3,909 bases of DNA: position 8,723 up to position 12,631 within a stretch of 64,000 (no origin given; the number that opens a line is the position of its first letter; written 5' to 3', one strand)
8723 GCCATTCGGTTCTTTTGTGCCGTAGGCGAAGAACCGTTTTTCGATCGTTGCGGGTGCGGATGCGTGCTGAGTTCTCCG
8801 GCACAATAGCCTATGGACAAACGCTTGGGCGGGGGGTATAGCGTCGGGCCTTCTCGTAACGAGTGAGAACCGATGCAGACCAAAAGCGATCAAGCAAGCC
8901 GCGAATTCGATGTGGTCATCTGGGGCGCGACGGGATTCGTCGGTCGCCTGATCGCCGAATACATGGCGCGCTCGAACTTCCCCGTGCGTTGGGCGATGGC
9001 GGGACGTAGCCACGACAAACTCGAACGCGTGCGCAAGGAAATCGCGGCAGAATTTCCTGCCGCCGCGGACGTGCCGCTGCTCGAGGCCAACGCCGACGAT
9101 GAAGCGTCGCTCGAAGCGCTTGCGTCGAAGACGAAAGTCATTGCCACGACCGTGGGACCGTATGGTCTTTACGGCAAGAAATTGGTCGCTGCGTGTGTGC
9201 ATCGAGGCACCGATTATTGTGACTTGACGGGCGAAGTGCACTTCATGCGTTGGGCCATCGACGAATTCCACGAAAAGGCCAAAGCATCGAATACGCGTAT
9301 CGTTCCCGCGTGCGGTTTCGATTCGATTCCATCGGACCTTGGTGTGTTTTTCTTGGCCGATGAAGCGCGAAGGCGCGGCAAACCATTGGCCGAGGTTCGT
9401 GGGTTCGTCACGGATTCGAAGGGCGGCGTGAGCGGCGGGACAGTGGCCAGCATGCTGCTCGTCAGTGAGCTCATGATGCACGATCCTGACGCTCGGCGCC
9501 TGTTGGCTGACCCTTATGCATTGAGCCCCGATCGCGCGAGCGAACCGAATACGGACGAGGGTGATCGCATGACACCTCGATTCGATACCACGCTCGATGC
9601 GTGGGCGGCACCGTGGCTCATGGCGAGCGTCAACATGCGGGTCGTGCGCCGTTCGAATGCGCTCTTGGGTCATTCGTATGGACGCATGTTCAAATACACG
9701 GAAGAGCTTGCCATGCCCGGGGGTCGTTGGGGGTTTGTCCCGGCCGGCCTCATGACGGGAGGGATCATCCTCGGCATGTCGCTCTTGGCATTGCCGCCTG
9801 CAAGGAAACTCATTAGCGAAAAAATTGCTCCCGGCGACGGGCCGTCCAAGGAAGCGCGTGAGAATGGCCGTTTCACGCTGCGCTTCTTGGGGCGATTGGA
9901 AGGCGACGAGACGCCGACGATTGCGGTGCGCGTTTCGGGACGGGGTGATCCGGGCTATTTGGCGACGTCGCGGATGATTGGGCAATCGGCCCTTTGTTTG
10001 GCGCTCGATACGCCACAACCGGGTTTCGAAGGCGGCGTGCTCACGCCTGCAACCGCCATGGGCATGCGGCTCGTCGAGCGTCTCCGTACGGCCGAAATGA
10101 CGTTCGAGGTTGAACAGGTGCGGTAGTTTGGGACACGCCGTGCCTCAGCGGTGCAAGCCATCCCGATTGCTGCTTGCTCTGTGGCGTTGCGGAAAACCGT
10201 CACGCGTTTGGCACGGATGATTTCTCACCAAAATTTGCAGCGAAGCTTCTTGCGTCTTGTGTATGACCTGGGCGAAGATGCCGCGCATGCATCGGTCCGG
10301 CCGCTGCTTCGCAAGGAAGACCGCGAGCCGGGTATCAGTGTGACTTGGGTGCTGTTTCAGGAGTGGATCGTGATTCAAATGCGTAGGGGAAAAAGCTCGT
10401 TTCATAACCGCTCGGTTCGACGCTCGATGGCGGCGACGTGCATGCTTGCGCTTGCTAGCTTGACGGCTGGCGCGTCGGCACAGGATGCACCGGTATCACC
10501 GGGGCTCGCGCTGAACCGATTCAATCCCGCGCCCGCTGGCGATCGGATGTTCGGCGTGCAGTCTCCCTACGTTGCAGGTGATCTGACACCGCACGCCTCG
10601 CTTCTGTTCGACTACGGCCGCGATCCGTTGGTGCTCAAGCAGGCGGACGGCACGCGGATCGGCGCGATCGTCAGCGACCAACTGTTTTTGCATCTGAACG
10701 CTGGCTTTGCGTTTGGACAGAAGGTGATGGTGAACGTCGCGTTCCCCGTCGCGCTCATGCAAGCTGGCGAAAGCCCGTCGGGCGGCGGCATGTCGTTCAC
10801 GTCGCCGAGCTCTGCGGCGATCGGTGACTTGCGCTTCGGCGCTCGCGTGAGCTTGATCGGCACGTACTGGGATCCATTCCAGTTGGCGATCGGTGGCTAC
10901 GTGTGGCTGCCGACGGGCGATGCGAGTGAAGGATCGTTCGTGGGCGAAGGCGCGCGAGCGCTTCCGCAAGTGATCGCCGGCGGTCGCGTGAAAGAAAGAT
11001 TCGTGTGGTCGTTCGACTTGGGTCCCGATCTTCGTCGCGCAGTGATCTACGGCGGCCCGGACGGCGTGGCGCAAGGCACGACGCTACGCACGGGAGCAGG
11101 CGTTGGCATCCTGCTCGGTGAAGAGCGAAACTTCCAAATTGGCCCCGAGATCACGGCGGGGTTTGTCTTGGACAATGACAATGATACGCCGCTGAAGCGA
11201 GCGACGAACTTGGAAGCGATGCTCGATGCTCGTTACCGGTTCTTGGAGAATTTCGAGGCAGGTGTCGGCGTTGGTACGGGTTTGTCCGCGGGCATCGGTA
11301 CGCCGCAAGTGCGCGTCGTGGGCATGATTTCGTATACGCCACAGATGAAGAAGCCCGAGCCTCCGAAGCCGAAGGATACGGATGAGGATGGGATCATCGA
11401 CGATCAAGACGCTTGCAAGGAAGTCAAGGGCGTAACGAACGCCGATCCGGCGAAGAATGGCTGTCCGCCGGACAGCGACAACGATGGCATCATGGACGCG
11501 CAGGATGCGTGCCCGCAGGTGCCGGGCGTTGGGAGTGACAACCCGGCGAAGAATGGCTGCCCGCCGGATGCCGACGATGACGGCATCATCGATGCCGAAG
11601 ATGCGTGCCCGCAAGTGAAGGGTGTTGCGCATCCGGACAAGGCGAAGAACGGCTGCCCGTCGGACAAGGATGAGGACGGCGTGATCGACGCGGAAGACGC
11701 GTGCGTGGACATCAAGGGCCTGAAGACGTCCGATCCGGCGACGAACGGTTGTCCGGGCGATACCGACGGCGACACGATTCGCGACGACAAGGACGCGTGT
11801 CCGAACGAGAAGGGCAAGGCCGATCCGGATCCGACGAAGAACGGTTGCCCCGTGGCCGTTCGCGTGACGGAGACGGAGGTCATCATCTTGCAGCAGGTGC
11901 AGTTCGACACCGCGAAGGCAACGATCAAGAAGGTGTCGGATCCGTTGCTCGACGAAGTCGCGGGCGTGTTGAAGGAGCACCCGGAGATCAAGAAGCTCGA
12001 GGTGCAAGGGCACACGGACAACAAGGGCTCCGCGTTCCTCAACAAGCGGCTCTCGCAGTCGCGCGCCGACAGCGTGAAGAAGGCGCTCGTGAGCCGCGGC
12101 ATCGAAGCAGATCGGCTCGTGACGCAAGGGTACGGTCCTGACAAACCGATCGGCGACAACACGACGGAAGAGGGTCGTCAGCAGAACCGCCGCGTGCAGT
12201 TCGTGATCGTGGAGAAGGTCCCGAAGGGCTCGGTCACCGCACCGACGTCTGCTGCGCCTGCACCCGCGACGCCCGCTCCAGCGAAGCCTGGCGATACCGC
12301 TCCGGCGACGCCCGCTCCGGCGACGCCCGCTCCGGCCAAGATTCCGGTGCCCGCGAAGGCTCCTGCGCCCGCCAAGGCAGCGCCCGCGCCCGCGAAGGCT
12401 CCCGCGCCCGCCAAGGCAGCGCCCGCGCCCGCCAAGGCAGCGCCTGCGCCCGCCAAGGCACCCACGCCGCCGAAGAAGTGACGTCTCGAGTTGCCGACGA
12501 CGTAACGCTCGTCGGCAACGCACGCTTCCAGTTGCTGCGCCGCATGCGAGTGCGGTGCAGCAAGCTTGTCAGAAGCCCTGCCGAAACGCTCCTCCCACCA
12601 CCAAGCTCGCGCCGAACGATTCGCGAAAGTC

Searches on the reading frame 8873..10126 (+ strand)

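Call 85: search_protein_families(library=pfam, proteins=[window:8873-10126:+], max_evalue=0.00001)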
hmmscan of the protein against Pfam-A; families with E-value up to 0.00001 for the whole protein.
window:8873-10126:+ (417 aa): 2 families
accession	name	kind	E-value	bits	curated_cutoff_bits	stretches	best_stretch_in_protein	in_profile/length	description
PF03435.24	Sacchrp_dh_NADP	-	6.2e-11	43.2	25.1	1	14-143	1-128/129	Saccharopine dehydrogenase NADP binding domain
PF05368.20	NmrA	-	1.7e-06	28.3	27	1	14-112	5-98/298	NmrA-like family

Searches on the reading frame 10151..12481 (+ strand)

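Call 85: search_protein_families(library=pfam, proteins=[window:10151-12481:+], max_evalue=0.00001)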
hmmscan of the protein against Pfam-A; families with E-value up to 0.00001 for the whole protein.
window:10151-12481:+ (776 aa): 2 families
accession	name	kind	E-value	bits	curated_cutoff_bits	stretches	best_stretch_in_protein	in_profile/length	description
PF00691.25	OmpA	-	2e-20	73.4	27.2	1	585-680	2-98/98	OmpA family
PF02412.23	TSP_3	-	2e-10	40.6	25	0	438-460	12-34/36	Thrombospondin type 3 repeat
